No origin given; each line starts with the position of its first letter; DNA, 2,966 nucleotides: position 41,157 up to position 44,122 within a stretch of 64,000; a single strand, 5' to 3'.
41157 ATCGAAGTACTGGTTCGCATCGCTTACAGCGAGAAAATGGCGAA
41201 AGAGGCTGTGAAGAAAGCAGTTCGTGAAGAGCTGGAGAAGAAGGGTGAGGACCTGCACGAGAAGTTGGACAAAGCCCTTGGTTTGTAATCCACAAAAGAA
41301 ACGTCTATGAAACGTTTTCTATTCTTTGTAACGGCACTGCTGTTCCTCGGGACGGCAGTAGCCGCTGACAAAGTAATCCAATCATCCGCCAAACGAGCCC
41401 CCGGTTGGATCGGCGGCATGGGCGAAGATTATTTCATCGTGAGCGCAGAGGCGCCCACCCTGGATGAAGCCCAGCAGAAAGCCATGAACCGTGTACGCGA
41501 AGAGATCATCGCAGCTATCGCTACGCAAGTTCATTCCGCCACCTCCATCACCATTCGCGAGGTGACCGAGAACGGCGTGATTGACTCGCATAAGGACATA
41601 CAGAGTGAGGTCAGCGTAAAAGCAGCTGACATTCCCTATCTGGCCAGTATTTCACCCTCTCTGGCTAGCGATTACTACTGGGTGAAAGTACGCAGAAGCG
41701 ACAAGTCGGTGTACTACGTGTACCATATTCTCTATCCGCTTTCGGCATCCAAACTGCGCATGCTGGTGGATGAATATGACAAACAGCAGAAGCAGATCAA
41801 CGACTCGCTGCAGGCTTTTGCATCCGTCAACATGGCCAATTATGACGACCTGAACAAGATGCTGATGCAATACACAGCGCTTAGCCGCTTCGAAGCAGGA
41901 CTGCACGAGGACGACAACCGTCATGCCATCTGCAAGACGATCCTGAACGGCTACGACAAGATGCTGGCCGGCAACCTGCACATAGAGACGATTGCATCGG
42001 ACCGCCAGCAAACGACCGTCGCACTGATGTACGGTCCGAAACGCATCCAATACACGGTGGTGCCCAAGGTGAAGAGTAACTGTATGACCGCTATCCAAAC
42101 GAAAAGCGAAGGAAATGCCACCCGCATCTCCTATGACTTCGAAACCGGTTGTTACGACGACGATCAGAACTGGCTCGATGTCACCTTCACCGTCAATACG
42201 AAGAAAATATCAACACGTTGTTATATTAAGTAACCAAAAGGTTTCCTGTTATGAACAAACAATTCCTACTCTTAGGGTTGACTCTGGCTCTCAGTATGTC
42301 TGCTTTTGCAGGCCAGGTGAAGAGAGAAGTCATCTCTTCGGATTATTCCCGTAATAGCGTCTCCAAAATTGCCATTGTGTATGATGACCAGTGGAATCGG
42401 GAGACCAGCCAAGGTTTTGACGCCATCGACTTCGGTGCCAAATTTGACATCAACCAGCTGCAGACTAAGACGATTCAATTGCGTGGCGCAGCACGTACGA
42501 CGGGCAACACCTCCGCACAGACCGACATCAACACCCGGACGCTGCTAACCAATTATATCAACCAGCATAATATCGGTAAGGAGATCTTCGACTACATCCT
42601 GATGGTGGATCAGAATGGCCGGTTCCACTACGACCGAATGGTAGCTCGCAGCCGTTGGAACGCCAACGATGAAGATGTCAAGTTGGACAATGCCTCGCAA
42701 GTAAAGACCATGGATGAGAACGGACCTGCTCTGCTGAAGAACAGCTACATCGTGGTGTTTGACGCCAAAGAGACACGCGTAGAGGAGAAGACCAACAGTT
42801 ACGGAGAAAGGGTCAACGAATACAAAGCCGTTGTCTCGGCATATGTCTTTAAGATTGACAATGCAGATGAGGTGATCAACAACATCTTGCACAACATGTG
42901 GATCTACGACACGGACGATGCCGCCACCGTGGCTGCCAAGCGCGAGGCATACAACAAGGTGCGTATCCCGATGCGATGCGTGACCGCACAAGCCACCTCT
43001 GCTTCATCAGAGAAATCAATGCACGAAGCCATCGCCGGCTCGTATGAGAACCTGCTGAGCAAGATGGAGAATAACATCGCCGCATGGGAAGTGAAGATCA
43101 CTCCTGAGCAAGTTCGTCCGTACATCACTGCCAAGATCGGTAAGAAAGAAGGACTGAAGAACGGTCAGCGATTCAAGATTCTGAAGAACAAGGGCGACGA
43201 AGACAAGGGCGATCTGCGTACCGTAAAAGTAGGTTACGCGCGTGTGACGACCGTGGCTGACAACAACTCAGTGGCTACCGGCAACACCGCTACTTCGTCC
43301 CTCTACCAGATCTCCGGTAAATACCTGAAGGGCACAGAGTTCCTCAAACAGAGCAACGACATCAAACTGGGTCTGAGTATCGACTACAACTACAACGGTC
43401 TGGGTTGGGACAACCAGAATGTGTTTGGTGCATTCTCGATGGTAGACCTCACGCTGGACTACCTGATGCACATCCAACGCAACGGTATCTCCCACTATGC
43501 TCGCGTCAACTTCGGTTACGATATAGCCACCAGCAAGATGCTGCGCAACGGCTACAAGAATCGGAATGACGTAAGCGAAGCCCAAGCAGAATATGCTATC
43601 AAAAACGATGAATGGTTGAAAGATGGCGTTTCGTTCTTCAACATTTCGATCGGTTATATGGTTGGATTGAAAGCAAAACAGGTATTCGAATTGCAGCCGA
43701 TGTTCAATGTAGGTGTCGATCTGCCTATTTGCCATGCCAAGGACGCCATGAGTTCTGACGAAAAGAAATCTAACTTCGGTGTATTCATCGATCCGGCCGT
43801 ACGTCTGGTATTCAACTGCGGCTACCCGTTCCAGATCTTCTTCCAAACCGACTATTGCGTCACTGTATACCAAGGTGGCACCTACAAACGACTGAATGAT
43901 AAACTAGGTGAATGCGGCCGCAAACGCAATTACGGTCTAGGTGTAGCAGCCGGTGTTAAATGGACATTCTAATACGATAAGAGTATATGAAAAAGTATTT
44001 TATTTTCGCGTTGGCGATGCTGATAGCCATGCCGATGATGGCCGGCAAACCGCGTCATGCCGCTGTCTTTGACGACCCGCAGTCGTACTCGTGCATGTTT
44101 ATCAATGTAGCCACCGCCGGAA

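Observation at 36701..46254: Ten-gene operon linking a zinc-ribbon/SPFH membrane module to GYF-domain proteins and five exported envelope proteins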

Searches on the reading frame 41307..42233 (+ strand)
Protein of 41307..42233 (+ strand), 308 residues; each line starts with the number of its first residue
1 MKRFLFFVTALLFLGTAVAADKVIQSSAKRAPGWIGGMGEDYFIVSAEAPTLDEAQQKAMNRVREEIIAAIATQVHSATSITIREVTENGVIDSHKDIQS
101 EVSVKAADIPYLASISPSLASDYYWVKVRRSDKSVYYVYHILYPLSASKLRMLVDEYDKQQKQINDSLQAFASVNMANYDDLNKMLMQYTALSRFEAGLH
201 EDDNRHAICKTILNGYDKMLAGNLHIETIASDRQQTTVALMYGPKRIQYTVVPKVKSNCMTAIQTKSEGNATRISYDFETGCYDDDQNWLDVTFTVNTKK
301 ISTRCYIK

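Call 3: search_protein_families(library=pfam, proteins=[window:41307-42233:+], max_evalue=0.1)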
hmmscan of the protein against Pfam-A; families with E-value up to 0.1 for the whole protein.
window:41307-42233:+ (308 aa): 1 family
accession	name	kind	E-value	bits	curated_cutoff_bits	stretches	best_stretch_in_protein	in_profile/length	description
PF15732.10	DUF4681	-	0.093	13.4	27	0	52-118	7-72/125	Domain of unknown function (DUF4681)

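Call 4: search_protein_families(library=ncbifam, proteins=[window:41307-42233:+], max_evalue=0.1)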
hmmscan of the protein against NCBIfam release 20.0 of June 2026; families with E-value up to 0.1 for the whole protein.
window:41307-42233:+ (308 aa): 3 families
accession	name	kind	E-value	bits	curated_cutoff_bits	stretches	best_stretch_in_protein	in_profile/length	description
NF008217.0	PRK10984.1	equivalog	0.024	14.5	117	0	269-295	62-88/133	sigma factor-binding protein Crl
TIGR00666.1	PBP4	equivalog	0.034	12.9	107.8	1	18-133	91-206/397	D-alanyl-D-alanine carboxypeptidase/D-alanyl-D-alanine endopeptidase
TIGR01360.1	aden_kin_iso1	equivalog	0.078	12.6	284.1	0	152-213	85-146/188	adenylate kinase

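Call 7: search_protein_families(library=padloc, proteins=[window:41307-42233:+], max_evalue=0.01)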
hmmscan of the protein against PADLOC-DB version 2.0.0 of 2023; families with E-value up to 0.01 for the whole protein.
window:41307-42233:+ (308 aa): 1 family
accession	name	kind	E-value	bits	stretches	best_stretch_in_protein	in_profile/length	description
PDLC00660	HmaB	-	0.0032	13.4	1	51-137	517-603/967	DNA-adenine methylase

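Call 61: search_solved_structures(query=A6, max_evalue=1)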
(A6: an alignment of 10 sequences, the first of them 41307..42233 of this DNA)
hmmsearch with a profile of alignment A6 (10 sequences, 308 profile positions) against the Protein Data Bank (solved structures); distinct sequences matched with E-value up to 1: 2.
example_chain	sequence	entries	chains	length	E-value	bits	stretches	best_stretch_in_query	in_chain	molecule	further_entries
1quu_A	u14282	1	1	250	0.63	12.4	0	176-232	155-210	HUMAN SKELETAL MUSCLE ALPHA-ACTININ 2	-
1moq_A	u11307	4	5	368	0.81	12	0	181-244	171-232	GLUCOSAMINE 6-PHOSPHATE SYNTHASE | Glutamine--fructose-6-phosphate aminotransferase [isomerizing]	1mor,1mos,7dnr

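Call 86: search_protein_representatives(protein=window:41307-42233:+)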
Query: 308 residues. Proteins with E-value up to 0.001 (for the whole library): 351; up to 1e-10: 284; up to 1e-30: 51. The best 150 are listed.
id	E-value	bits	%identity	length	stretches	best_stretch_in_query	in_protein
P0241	9.9e-122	422.2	60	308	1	1-307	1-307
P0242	6.9e-53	196.4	34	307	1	8-307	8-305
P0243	1.0e-51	192.5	33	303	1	1-307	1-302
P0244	8.6e-51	189.5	31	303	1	2-307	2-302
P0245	4.8e-50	187.1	32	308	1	6-306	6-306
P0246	5.7e-50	186.8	32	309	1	9-307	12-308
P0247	1.2e-49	185.7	33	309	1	5-307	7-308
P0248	6.9e-48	180.0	34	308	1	5-304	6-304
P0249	3.3e-47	177.7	34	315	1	12-301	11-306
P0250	7.8e-47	176.5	34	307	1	3-308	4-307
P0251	2.4e-46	174.9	35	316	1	1-308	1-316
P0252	5.3e-39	150.8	31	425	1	2-306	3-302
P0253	1.5e-38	149.4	28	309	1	11-307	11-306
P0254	2.5e-38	148.6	31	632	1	1-308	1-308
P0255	2.7e-38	148.5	66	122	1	1-120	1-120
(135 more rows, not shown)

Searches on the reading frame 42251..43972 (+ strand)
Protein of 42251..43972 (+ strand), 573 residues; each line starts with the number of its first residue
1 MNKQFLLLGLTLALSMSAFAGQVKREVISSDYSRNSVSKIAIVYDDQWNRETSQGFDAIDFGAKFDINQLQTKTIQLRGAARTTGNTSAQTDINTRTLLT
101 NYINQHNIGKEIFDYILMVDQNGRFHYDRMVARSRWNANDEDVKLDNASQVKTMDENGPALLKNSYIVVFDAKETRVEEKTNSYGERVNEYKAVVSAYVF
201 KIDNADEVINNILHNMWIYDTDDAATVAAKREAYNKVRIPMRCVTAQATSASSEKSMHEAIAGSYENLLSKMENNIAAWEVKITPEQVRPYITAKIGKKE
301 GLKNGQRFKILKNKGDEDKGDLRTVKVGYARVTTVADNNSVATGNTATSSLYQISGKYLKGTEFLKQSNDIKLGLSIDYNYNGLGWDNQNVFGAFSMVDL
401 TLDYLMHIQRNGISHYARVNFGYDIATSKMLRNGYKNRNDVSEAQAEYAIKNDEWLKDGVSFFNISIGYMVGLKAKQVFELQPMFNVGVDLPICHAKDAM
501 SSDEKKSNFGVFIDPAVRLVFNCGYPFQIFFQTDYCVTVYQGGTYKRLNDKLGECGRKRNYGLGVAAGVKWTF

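Call 3: search_protein_families(library=pfam, proteins=[window:42251-43972:+], max_evalue=0.1)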
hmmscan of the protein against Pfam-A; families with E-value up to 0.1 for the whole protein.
window:42251-43972:+ (573 aa): 0 families

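Call 4: search_protein_families(library=ncbifam, proteins=[window:42251-43972:+], max_evalue=0.1)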
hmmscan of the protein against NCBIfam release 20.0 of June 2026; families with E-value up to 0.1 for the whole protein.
window:42251-43972:+ (573 aa): 0 families

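Call 7: search_protein_families(library=padloc, proteins=[window:42251-43972:+], max_evalue=0.01)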
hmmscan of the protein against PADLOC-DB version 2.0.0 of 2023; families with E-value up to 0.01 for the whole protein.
window:42251-43972:+ (573 aa): 0 families

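Call 21: search_solved_structures(query=window:42251-43972:+, max_evalue=1)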
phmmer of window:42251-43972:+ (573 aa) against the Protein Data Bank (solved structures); distinct sequences matched with E-value up to 1: 2.
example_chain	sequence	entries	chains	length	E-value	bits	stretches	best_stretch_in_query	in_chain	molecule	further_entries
4ppu_A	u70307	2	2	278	0.14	14.1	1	112-189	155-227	Chorismate mutase 1, chloroplastic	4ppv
5w6y_A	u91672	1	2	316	0.16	13.9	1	111-204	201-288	Chorismate mutase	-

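Call 31: find_homologous_proteins(query=window:42251-43972:+, max_evalue=0.001)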
Query window:42251-43972:+ (573 aa): 68 proteins with E <= 0.001 among 8000 candidates.
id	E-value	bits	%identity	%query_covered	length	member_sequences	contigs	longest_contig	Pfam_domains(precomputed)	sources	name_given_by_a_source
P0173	0.0e+0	1230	95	100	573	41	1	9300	-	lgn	-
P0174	1.4e-236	805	61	100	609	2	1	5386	-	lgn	-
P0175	3.8e-236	803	61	99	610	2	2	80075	-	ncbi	-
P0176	3.3e-234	797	60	100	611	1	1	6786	-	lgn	-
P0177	5.3e-227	773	59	99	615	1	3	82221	-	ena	-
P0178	2.9e-226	771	59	100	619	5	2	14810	-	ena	-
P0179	7.0e-226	769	59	100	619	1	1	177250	-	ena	-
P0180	1.1e-223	762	59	100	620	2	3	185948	-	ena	-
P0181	2.3e-222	758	59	100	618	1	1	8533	-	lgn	-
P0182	2.9e-222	757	58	100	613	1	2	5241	-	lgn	-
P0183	8.1e-222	756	59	100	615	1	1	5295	-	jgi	jgi:hypothetical protein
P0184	3.8e-221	754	59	100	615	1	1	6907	-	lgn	-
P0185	3.9e-221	754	59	100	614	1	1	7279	-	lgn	-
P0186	8.4e-221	753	58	100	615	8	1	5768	-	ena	-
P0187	6.3e-220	750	98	58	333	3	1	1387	-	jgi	jgi:hypothetical protein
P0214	7.5e-108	380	37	100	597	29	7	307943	-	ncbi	-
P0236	5.1e-58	215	31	98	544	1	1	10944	-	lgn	-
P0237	5.0e-56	209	30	99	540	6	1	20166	-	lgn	-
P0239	3.0e-49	186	29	96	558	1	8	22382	-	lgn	-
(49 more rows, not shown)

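Call 37: find_encoding_contigs(protein=P0214, flank=10000, max_places=1)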
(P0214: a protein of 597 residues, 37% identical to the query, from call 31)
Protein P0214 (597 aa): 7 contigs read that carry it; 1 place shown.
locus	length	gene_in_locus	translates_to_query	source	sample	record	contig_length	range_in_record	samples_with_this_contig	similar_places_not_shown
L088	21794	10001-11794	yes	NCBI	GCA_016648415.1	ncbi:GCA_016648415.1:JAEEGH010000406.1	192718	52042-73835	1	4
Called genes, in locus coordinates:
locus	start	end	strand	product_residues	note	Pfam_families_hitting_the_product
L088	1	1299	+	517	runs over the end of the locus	PF09043:Lys-AminoMut_A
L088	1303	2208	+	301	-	PF01758:SBF (weak)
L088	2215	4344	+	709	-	PF02897:Peptidase_S9_N, PF00326:Peptidase_S9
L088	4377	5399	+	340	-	PF25973:BSH_CzcB (faint), PF25967:RND-MFP_C (weak), PF25989:YknX_C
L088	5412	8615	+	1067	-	PF00873:ACR_tran, PF02355:SecD_SecF_C (weak)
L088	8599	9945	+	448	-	PF02321:OEP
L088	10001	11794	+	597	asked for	-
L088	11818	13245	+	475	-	PF19672:DUF6175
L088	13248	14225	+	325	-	-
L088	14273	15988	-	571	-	PF02690:Na_Pi_cotrans, PF01895:PhoU (faint)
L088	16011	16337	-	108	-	PF12844:HTH_19, PF13560:HTH_31 (weak)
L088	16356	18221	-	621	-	PF07497:Rho_RNA_bind, PF00006:ATP-synt_ab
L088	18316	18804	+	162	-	PF14126:DUF4293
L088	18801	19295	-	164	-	PF12850:Metallophos_2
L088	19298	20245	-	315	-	PF11276:DUF3078, PF04338:DUF481 (faint)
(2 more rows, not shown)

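Call 38: find_encoding_contigs(protein=P0237, flank=10000, max_places=1)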
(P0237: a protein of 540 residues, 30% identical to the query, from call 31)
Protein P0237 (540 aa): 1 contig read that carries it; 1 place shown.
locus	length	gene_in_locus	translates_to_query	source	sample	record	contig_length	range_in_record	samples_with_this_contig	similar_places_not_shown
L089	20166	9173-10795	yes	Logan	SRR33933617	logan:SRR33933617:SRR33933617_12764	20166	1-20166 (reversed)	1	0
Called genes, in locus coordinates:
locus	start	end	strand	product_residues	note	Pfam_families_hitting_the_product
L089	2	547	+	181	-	?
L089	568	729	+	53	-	-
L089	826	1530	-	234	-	-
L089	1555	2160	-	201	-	-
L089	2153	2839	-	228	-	-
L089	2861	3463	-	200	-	-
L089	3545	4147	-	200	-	-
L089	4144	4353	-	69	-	PF13443:HTH_26, PF01381:HTH_3 (weak), PF13560:HTH_31 (weak)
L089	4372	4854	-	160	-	-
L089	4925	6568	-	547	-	-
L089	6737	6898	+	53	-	-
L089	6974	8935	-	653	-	PF06874:FBPase_2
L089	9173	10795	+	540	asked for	-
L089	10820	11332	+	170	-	-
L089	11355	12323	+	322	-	PF19672:DUF6175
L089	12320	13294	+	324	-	PF25058:ARM_TT21 (faint)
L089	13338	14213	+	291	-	-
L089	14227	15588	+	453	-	PF13421:Band_7_1, PF14237:GYF_2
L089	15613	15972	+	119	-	PF14237:GYF_2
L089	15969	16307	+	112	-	-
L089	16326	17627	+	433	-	-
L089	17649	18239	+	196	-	-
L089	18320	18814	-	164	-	-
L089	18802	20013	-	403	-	PF13175:AAA_15 (weak), PF13304:AAA_21 (faint)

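Call 46: predict_structure(alignment_id=A2)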
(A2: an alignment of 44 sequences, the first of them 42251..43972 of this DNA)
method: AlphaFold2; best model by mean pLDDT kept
length: 573 residues; sequences in the alignment: 44
mean_pLDDT: 85.5   pTM: 0.78
mean pLDDT of the five models: 85.5, 85.0, 84.0, 81.8, 79.3
residues with pLDDT >= 90: 295; 70-90: 222; 50-70: 23; < 50: 33
segments of 3 or more residues with pLDDT < 50: 1-26, 384-388
pLDDT, mean of each block of 10 residues (from residue 1): 40 34 43 83 92 93 89 90 77 90 96 93 88 84 82 74 91 93 84 96 92 90 94 94 95 94 93 89 84 88 92 73 85 91 85 87 87 92 53 77 95 94 89 88 93 87 94 87 96 72 86 95 88 93 91 86 90 90
secondary structure, 60 per line:
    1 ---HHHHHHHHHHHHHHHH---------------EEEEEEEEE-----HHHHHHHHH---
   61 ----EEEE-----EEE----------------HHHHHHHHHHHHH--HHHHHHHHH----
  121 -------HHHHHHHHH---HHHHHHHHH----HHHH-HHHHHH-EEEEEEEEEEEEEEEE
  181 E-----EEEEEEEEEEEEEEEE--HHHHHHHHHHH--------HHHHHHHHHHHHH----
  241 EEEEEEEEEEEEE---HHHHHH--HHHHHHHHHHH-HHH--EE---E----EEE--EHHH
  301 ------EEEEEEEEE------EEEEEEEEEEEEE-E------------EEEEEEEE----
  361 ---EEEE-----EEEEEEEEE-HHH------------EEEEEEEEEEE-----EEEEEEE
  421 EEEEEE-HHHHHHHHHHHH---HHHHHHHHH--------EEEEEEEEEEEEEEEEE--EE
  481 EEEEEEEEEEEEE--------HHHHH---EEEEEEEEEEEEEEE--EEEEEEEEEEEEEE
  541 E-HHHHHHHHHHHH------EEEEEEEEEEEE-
elements in order: H4-19 E35-43 H49-57 E65-68 E74-76 H93-105 H108-116 H128-136 H140-148 H153-156 H158-163 E165-181 E187-202 H205-215 H224-236 E241-253 H257-262 H265-275 E292-294 E307-315 E322-334 E349-356 E364-367 E373-381 E398-408 E414-426 H428-439 H443-451 E460-476 E479-493 H502-506 E510-524 E527-541 H543-554 E561-572

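Call 50: fold_search(model_id=the predicted structure, library=pdb)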
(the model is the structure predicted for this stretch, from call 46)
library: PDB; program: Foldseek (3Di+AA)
matches with E <= 10: 777; with E <= 0.001: 19
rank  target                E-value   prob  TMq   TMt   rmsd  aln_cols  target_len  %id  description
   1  8z5n_0                5.0e-07  1.00  0.17  0.27  15.5       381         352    8  Cryo-EM structure of the LPHT ring (released 2025-10-22)
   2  3w1e                  7.4e-07  1.00  0.19  0.28  13.2       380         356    8  Structure of FlgT, a flagellar basal body component protein (released 2013-04-03)
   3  3qra                  1.2e-04  1.00  0.19  0.57   6.6       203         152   11  The crystal structure of Ail, the attachment invasion locus protein of Yersinia pestis (released 2011-11-23)
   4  8wv0_B                2.3e-04  0.47  0.09  0.14  24.9       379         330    8  Outer membrane porin of Burkholderia pseudomallei (BpsOmp38) (released 2024-10-30)
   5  2m06_MODEL_1_A        2.5e-04  1.00  0.19  0.61   6.1       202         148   11  NMR structure of OmpX in phopspholipid nanodiscs (released 2012-12-12)
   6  9fzc_A                3.6e-04  1.00  0.19  0.52   6.9       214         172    8  Structure of OmpA-short in complex with nanobody Nb01 (released 2024-07-17)
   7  3qq2_B                4.3e-04  0.97  0.16  0.32  28.4       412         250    7  Crystal Structure of the Beta Domain of the Bordetella Autotransporter Brka (released 2011-04-13)
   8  4dcb_A                4.5e-04  0.95  0.15  0.27  22.4       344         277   10  Y. pestis Plasminogen Activator Pla in Complex with Human Plasminogen Activation Loop Peptide ALP11 (released 2012-06-06)
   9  2j4u_P                5.3e-04  0.51  0.13  0.19  27.2       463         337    8  E.coli OmpC - camel Lactoferrin complex (released 2007-02-13)
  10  3dzm_A                5.9e-04  1.00  0.23  0.56   7.5       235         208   10  Crystal structure of a major outer membrane protein from Thermus thermophilus HB27 (released 2008-12-23)
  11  9a2m_MODEL_1_A        5.9e-04  1.00  0.20  0.30   6.9       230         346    8  Model of E. coli OmpA by in-cell photo-crosslinking MS and deep learning (released 2023-02-24)
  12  1g90_MODEL_1_A        5.9e-04  1.00  0.17  0.46   9.9       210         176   11  NMR Solution Structure of Outer Membrane Protein A Transmembrane Domain: 10 conformers (released 2001-04-21)
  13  5mdq_A                5.9e-04  0.75  0.13  0.20  26.1       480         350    7  Crystal structure of outer membrane expressed Chitoporin VhChip from Vibrio harveyi (released 2017-12-20)
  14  6rck_B                7.3e-04  0.44  0.13  0.19  25.8       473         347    8  Crystal structure of the OmpK36 GD insertion chimera from Klebsiella pneumonia (released 2019-09-11)
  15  5mdo_A                7.7e-04  0.72  0.13  0.20  25.6       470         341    6  Crystal structure of in vitro folded Chitoporin VhChip from Vibrio harveyi (crystal form I) (released 2017-12-20)
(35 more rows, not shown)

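Call 82: find_encoding_contigs(protein=P0239, flank=10000, max_places=1)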
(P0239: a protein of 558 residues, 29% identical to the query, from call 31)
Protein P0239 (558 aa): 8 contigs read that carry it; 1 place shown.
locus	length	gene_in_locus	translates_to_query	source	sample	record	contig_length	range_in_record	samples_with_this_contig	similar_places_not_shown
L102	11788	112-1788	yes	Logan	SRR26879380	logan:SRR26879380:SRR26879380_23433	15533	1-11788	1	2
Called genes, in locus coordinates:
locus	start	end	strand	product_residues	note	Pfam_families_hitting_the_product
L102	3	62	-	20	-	?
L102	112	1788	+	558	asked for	-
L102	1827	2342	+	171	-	-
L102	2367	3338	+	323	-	PF19672:DUF6175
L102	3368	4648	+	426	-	-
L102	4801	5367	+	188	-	-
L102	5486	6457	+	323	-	-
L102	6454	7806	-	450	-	PF01554:MatE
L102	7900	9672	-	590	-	PF04551:GcpE, PF26540:GcpE_C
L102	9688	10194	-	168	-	PF00731:AIRC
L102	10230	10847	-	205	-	-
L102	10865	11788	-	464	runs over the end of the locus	PF04963:Sigma54_CBD, PF04552:Sigma54_DBD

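Call 83: find_encoding_contigs(protein=P0236, flank=10000, max_places=1)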
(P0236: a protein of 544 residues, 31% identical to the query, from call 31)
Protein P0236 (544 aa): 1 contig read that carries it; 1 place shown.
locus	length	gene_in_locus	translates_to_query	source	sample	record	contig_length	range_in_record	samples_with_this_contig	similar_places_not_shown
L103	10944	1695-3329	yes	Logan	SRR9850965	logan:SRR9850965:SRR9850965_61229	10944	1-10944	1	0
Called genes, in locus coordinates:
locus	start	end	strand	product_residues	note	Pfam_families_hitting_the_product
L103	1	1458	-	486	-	?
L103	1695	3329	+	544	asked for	-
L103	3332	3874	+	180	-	-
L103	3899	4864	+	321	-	PF19672:DUF6175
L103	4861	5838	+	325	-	PF25058:ARM_TT21 (faint)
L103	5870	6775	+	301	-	-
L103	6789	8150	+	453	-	PF13421:Band_7_1, PF14237:GYF_2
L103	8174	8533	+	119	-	PF14237:GYF_2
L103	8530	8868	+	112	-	-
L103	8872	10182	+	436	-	-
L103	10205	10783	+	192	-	-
